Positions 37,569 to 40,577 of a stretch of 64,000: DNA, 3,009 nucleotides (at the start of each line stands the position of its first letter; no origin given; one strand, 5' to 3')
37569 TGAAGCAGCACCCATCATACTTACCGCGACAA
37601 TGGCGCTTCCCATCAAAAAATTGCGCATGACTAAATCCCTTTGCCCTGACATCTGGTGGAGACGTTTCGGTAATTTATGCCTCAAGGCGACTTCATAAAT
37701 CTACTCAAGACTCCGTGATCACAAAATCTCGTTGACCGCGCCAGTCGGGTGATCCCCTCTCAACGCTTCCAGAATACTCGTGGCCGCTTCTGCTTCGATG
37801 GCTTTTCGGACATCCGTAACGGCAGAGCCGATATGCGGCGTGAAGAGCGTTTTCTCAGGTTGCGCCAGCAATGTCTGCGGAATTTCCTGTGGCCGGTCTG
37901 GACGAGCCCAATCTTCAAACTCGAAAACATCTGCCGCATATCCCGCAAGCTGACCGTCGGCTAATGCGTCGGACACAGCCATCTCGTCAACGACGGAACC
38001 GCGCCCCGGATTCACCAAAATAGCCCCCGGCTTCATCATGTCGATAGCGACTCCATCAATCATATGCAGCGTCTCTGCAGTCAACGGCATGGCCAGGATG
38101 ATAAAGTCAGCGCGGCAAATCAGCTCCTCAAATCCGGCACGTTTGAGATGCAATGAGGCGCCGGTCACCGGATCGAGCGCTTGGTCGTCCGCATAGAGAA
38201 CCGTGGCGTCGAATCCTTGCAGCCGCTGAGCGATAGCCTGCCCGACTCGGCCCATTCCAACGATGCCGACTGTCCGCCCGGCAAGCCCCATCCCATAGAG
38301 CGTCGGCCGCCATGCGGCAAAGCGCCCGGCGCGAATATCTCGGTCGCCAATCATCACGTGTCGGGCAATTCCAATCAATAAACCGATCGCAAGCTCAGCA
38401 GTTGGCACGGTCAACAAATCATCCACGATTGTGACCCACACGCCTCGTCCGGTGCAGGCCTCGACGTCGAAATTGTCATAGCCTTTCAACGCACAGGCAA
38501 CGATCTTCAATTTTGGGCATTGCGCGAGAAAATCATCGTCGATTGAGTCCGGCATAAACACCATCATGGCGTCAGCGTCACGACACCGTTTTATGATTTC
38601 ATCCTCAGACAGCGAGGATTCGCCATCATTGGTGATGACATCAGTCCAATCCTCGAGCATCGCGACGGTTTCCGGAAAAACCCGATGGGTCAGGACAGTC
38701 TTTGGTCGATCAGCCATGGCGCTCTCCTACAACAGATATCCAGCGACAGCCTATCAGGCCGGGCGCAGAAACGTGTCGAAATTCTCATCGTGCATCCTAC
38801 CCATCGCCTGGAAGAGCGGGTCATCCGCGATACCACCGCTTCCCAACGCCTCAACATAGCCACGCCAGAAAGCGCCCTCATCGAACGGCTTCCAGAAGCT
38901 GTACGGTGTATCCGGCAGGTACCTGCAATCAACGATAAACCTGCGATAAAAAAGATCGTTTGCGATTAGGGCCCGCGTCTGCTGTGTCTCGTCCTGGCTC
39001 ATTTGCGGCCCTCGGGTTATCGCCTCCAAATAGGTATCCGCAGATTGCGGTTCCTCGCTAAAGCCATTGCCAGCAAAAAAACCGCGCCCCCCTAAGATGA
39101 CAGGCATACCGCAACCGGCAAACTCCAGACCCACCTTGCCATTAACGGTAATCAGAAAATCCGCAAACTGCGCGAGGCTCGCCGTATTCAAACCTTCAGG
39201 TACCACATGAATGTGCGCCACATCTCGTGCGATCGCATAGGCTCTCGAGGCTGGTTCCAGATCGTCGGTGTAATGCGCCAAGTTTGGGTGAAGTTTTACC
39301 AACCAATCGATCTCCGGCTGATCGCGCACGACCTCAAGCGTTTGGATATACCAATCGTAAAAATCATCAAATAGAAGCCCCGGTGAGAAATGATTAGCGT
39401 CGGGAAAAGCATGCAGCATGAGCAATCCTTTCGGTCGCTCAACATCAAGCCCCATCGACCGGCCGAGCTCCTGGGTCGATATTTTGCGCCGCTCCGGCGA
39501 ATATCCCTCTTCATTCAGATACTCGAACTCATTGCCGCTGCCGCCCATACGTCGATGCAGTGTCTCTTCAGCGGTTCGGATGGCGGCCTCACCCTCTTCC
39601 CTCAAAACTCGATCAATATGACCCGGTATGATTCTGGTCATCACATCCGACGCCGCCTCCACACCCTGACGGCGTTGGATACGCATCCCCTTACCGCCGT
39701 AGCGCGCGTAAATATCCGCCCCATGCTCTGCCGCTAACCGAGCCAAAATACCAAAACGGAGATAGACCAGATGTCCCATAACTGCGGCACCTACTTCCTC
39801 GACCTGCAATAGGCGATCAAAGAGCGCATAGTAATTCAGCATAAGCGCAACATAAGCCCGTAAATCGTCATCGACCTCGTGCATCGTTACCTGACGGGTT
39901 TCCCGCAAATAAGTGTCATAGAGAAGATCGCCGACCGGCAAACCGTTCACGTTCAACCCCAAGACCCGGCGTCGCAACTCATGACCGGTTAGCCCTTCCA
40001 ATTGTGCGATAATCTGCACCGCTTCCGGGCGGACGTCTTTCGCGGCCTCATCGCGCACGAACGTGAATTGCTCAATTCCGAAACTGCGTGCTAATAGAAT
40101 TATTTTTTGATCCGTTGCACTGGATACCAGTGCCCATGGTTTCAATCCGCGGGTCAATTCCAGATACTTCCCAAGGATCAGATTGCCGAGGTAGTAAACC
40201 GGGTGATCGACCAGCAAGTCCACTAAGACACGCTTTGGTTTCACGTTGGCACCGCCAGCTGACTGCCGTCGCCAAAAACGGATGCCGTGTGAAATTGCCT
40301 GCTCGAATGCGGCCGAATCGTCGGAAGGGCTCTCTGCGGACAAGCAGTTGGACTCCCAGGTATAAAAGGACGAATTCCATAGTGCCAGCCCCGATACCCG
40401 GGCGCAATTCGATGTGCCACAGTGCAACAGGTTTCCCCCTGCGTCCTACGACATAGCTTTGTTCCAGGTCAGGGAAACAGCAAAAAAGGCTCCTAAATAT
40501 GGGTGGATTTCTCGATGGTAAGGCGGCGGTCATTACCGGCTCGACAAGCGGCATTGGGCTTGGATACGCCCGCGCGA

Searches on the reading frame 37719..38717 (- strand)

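Call 37: search_protein_families(library=pfam, proteins=[window:37719-38717:-], max_evalue=0.001)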
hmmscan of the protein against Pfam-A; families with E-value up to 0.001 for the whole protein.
window:37719-38717:- (332 aa): 7 families
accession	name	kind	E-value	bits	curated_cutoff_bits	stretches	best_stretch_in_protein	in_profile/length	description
PF02826.25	2-Hacid_dh_C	-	3.1e-47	160.7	25.1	1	111-297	1-178/178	D-isomer specific 2-hydroxyacid dehydrogenase, NAD binding domain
PF00389.36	2-Hacid_dh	-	1.4e-24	86.7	24.6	1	9-329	3-134/134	D-isomer specific 2-hydroxyacid dehydrogenase, catalytic domain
PF03446.21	NAD_binding_2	-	4.5e-05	24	21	1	149-254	1-109/161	NAD binding domain of 6-phosphogluconate dehydrogenase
PF03807.23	F420_oxidored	-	0.00025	22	21.6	1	149-213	1-70/94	NADP oxidoreductase coenzyme F420-dependent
PF07991.19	KARI_N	-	0.00061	19.8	20.6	0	145-215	2-73/165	Acetohydroxy acid isomeroreductase, NADPH-binding domain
PF10727.15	Rossmann-like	-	0.0007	19.8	23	0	148-235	15-105/131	Rossmann-like domain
PF13241.12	NAD_binding_7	-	0.00077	20.4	22.1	0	145-211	5-70/104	Putative NAD(P)-binding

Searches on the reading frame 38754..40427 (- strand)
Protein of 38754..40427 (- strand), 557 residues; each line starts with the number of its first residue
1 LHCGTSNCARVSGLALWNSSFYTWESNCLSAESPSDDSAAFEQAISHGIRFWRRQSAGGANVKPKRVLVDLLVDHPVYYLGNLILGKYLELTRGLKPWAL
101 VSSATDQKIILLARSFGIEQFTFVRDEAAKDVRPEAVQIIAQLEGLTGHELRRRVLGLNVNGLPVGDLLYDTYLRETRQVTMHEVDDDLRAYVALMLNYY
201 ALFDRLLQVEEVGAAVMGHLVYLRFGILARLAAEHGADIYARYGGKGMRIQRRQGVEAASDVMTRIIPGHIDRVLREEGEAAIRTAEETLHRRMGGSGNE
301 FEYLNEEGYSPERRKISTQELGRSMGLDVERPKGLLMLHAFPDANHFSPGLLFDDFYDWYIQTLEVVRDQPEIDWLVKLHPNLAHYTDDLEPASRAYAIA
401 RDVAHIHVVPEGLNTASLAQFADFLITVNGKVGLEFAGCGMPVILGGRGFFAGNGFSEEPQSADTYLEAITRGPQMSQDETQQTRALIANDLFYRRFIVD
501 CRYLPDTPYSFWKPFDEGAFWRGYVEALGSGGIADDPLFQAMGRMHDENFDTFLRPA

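Call 36: search_protein_families(library=pfam, proteins=[window:38754-40427:-], max_evalue=0.00001)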
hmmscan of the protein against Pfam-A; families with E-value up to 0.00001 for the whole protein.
window:38754-40427:- (557 aa): 1 family
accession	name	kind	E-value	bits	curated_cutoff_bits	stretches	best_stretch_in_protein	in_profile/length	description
PF05159.20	Capsule_synth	-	3.9e-06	27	20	1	368-478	182-293/310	Capsule polysaccharide biosynthesis protein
